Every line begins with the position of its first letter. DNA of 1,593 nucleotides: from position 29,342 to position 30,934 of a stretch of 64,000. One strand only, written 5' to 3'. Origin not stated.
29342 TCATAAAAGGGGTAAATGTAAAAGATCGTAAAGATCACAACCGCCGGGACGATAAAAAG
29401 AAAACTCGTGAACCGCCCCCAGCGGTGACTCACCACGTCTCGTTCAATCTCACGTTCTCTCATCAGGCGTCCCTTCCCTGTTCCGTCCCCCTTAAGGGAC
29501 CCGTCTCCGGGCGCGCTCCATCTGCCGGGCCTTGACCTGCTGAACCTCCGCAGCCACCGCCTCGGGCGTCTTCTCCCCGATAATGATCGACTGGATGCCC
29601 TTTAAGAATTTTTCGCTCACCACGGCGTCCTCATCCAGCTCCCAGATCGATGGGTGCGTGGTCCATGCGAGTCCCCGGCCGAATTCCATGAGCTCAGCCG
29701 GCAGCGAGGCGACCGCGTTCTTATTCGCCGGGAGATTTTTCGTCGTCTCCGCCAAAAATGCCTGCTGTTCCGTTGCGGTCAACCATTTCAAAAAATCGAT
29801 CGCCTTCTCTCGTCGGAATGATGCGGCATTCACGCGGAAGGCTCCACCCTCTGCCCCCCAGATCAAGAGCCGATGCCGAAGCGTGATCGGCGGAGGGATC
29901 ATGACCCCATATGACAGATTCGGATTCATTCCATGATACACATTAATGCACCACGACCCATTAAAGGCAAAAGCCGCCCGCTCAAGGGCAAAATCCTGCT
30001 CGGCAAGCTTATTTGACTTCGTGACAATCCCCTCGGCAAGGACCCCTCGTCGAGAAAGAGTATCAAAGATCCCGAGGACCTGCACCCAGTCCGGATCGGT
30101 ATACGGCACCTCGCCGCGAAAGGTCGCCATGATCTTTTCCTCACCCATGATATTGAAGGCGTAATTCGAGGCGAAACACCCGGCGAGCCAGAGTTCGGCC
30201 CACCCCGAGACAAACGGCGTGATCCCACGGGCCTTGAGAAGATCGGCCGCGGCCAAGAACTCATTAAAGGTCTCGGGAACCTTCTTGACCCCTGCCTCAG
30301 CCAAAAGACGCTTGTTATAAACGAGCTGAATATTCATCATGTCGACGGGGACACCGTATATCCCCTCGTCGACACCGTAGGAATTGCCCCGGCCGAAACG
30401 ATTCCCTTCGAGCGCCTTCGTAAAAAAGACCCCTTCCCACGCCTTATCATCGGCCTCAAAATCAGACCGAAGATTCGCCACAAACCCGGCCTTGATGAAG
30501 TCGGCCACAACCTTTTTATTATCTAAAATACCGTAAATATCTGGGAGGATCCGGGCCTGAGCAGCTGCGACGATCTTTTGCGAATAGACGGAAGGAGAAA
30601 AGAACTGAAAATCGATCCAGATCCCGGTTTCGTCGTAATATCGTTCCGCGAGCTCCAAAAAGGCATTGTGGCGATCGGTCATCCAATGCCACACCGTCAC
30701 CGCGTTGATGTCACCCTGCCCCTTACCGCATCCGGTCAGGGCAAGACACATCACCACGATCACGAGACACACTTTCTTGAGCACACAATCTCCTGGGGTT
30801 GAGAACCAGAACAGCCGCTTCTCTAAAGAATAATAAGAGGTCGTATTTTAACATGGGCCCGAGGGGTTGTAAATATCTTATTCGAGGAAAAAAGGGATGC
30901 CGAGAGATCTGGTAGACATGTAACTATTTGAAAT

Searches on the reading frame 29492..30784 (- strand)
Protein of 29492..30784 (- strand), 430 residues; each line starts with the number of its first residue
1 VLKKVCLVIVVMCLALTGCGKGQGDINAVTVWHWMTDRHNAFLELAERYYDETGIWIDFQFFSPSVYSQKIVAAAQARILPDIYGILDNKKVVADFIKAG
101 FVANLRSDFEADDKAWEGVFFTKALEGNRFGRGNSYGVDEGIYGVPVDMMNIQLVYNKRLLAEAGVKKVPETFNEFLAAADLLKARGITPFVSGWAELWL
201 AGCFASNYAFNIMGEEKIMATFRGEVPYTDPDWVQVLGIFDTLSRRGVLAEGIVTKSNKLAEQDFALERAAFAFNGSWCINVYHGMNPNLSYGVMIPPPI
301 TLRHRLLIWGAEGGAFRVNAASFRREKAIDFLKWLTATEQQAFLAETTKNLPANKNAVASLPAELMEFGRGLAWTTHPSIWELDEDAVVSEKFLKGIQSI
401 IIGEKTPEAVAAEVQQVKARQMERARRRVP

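Call 3: search_protein_families(library=pfam, proteins=[window:29492-30784:-], max_evalue=1)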
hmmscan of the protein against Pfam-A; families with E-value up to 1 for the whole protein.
window:29492-30784:- (430 aa): 2 families
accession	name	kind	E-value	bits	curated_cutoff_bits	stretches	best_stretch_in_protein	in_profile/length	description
PF13416.11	SBP_bac_8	-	4.8e-27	95.9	27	1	45-360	2-268/279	Bacterial extracellular solute-binding protein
PF01547.30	SBP_bac_1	-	6.6e-27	95.7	26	1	40-342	8-307/307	Bacterial extracellular solute-binding protein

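Call 58: search_solved_structures(query=window:29492-30784:-, max_evalue=0.001)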
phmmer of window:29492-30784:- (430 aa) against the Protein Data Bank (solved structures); distinct sequences matched with E-value up to 0.001: 44.
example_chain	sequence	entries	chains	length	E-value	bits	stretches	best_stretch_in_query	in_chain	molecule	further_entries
9xor_A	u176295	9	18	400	1.5e-21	80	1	139-417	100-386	maltose-binding protein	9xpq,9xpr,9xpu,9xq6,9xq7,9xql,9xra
7ehp_A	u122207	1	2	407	4e-18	68.7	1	129-419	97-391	chitin oligosaccahride binding protein NagB1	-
7eho_A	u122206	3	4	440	8.6e-14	54.4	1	129-418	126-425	Chitin oligosaccharide binding protein NagB2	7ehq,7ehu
2hq0_A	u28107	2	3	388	7.8e-11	44.7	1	125-340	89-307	Sugar ABC transporter, sugar-binding protein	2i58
2heu_A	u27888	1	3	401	8.5e-11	44.6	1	125-340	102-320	Sugar ABC transporter, sugar-binding protein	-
2hfb_A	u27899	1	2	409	9e-11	44.5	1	125-340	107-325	Sugar ABC transporter, sugar-binding protein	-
6pql_A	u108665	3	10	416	9.5e-11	44.4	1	125-340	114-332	ABC transporter sugar-binding protein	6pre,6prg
3quf_A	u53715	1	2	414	2.2e-10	43.2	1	138-367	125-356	Extracellular solute-binding protein, family 1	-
8xba_A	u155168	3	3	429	2.3e-09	39.9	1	133-419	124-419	XylA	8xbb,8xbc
6fuv_A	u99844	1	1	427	3.4e-09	39.3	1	134-338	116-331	Solute Binding Protein, BlMnBP1 in complex with mannotriose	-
4g68_B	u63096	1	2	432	1.5e-08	37.1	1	64-283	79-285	ABC transporter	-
6i5v_A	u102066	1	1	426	1.7e-08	37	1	139-341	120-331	Solute Binding Protein, BlMnBP1 in complex with mannotrisoe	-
6i5w_A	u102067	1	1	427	1.7e-08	37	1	139-341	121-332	Solute Binding Protein BlMnBP1, Blac_00780 in complex with mannopentaose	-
4g68_A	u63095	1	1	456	1.8e-08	36.9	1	64-283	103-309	ABC transporter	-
6i5r_A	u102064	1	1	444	1.9e-08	36.8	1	139-342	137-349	Sugar ABC transporter substrate-binding protein, BlMnBP1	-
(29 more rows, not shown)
